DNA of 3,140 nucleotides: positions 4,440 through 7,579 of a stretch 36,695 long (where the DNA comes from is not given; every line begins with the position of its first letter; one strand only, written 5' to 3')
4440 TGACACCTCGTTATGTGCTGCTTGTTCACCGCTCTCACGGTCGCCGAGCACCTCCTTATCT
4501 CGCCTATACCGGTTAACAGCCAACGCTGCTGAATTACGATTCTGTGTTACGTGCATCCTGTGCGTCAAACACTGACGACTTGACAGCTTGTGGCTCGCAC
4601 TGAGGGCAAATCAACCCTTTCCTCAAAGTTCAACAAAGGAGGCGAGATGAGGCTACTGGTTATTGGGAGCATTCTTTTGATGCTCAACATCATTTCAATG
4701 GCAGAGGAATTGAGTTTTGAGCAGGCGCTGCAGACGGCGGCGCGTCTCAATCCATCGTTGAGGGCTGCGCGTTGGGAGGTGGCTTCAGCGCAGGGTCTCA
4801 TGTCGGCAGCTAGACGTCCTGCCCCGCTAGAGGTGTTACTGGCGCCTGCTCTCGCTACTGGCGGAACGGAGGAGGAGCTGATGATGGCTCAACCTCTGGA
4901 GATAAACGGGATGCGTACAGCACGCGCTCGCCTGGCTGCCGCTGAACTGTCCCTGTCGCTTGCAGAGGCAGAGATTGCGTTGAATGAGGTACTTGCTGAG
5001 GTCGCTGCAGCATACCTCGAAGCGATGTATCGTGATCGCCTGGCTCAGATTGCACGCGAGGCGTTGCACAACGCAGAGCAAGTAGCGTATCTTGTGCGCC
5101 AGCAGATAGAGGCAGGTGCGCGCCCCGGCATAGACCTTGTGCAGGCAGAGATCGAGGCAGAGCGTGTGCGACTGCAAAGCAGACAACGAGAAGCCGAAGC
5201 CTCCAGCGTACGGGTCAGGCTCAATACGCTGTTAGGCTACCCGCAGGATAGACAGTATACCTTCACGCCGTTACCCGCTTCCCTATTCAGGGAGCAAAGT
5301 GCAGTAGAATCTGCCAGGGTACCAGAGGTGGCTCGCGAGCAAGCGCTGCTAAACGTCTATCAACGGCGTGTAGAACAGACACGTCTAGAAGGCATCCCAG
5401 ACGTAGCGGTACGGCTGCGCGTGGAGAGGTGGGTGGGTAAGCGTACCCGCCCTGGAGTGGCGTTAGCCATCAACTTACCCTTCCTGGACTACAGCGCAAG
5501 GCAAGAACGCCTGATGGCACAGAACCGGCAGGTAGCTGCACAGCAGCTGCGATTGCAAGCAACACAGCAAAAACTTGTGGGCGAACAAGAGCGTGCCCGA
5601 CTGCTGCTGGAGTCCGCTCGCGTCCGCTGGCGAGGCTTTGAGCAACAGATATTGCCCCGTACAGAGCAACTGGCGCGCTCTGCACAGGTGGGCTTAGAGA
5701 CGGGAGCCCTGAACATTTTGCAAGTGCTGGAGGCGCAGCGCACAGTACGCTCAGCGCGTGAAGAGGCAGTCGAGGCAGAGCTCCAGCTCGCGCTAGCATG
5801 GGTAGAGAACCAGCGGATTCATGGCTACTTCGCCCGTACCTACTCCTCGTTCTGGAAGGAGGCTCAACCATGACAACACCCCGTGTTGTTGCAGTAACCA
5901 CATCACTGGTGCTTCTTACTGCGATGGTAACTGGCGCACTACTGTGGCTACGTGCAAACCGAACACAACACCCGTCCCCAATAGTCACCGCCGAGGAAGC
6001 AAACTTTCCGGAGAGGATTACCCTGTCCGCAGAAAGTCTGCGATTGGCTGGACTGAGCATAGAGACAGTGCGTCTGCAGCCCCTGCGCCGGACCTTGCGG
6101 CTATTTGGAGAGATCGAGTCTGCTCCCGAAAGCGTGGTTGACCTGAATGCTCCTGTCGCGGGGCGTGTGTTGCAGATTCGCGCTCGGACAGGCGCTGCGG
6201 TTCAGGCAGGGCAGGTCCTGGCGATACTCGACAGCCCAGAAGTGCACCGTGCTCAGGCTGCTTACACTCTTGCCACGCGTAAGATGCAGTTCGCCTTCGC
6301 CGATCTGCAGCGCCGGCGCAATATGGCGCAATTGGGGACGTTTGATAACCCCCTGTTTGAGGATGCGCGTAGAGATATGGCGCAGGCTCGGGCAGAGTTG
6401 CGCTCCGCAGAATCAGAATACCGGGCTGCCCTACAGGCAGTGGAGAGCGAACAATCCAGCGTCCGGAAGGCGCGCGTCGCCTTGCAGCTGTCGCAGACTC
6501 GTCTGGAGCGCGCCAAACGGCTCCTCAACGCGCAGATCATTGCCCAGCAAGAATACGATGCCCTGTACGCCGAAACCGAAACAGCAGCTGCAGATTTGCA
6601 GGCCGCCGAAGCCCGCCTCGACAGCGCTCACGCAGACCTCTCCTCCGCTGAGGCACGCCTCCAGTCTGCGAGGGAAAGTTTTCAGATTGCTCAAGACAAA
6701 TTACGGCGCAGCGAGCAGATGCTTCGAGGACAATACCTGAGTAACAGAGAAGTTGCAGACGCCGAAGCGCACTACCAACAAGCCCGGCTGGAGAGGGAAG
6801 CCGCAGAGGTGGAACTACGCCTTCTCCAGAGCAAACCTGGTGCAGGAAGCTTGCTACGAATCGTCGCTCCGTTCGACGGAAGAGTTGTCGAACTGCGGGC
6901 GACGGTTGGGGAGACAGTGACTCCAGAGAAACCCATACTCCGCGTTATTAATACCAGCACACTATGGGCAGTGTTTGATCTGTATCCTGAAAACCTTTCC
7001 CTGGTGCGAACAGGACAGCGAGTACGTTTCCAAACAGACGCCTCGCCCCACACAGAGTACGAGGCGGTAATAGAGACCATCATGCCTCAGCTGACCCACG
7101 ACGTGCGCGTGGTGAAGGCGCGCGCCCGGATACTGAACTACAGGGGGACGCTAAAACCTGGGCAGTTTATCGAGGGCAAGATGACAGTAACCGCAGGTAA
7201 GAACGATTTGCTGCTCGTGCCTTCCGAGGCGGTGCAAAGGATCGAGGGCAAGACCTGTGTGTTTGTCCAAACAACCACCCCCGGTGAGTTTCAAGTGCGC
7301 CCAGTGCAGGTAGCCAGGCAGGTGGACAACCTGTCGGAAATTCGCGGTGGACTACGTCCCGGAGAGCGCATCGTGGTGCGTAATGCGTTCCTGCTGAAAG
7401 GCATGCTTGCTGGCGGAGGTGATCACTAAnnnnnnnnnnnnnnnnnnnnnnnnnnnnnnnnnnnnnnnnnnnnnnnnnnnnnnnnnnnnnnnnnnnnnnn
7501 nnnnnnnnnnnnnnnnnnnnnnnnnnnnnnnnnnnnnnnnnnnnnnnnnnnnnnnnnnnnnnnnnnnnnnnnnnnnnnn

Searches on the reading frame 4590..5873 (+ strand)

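Call 44: search_protein_families(library=pfam, proteins=[window:4590-5873:+], max_evalue=0.00001)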
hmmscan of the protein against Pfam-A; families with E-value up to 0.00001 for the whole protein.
window:4590-5873:+ (427 aa): 1 family
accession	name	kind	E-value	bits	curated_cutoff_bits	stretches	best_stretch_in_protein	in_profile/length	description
PF02321.23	OEP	-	1.3e-17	64.7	22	2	98-216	69-187/187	Outer membrane efflux protein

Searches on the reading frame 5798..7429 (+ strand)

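Call 44: search_protein_families(library=pfam, proteins=[window:5798-7429:+], max_evalue=0.00001)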
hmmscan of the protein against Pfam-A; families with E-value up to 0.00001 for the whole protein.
window:5798-7429:+ (543 aa): 4 families
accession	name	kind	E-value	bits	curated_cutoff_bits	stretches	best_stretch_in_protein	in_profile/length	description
PF16576.10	HlyD_D23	-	2.5e-32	112.3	30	2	288-457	56-213/214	Barrel-sandwich domain of CusB or HlyD membrane-fusion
PF13437.12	HlyD_3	-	8.9e-23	81.5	22.2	1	355-455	2-106/106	HlyD family secretion protein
PF00364.28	Biotin_lipoyl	-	2.9e-07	30.7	22.1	0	114-144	43-73/73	Biotin-requiring enzyme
PF13533.13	Biotin_lipoyl_2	-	2.9e-06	27.4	29.8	0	116-145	3-32/32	Biotin-lipoyl like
